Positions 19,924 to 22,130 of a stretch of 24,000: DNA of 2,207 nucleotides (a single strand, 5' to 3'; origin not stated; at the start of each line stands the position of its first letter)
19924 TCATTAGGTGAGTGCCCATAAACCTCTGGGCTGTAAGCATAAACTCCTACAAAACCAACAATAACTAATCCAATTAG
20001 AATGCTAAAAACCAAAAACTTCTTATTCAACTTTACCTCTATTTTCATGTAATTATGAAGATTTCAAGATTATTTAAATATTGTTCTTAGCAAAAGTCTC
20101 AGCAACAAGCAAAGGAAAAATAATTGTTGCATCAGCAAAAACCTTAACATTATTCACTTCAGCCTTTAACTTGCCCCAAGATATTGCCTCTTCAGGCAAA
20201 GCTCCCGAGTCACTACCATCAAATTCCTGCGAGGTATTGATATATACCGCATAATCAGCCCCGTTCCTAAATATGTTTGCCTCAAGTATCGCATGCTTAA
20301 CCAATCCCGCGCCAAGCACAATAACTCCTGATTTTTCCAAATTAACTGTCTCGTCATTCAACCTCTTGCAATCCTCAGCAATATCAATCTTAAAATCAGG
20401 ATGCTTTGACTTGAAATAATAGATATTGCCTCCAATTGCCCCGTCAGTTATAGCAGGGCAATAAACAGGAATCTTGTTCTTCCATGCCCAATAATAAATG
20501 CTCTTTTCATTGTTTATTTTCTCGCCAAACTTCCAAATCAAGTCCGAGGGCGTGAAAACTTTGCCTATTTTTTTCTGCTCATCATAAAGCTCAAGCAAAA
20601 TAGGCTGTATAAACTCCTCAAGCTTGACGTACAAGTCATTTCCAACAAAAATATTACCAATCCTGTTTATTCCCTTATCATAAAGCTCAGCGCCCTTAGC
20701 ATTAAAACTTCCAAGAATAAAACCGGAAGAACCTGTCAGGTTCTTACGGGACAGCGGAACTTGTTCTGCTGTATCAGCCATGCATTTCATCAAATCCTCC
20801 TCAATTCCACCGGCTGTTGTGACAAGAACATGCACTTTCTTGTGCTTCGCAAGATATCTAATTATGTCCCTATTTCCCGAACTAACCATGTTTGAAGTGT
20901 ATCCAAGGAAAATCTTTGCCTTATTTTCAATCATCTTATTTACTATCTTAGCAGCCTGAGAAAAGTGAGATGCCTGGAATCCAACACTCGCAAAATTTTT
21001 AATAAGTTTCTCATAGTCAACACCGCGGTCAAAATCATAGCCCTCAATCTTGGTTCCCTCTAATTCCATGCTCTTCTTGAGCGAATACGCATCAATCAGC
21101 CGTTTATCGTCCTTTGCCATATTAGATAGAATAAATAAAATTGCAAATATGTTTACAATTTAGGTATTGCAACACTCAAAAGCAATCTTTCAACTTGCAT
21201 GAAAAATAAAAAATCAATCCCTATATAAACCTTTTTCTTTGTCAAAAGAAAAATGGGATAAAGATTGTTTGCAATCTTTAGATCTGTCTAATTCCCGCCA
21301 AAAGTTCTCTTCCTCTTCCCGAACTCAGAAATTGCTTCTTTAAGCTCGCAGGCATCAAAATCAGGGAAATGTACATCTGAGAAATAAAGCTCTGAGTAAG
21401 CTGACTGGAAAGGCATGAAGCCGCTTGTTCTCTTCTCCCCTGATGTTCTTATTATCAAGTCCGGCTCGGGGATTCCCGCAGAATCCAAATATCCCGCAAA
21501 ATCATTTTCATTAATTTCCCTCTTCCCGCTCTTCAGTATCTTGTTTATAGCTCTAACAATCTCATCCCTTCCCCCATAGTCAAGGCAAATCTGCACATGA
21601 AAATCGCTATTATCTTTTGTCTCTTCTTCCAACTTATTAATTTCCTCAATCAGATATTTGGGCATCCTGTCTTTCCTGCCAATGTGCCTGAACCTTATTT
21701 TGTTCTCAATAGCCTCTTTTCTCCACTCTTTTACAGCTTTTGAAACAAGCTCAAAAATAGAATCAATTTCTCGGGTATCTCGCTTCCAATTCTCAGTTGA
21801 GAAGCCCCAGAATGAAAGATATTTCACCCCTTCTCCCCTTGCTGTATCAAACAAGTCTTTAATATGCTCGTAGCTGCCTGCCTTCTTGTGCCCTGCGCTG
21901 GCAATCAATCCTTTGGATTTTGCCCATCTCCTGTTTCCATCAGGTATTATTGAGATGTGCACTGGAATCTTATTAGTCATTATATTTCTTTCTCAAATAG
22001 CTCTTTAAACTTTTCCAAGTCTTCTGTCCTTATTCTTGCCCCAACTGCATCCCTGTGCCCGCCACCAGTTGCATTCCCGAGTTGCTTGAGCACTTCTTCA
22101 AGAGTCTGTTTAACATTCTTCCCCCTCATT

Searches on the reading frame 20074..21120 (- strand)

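Call 8: search_protein_families(library=pfam, proteins=[window:20074-21120:-], max_evalue=0.01)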
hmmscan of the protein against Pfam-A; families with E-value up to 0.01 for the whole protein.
window:20074-21120:- (348 aa): 1 family
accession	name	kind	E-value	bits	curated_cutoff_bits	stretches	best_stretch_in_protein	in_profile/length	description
PF01916.23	DS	-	3.6e-110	368.2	27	1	38-341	1-287/288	Deoxyhypusine synthase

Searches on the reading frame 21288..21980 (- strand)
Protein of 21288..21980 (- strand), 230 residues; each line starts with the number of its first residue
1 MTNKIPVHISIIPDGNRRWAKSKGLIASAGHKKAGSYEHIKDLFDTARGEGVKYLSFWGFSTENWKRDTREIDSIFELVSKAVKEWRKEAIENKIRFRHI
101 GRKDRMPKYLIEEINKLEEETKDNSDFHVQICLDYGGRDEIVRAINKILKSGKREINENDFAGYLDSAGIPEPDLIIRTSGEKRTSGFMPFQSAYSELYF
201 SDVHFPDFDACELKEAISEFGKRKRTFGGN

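Call 8: search_protein_families(library=pfam, proteins=[window:21288-21980:-], max_evalue=0.01)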
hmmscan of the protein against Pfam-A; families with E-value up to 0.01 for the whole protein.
window:21288-21980:- (230 aa): 1 family
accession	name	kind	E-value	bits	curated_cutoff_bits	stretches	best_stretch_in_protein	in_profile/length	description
PF01255.24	Prenyltransf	-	5.3e-70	235.8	27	1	12-228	1-219/219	Putative undecaprenyl diphosphate synthase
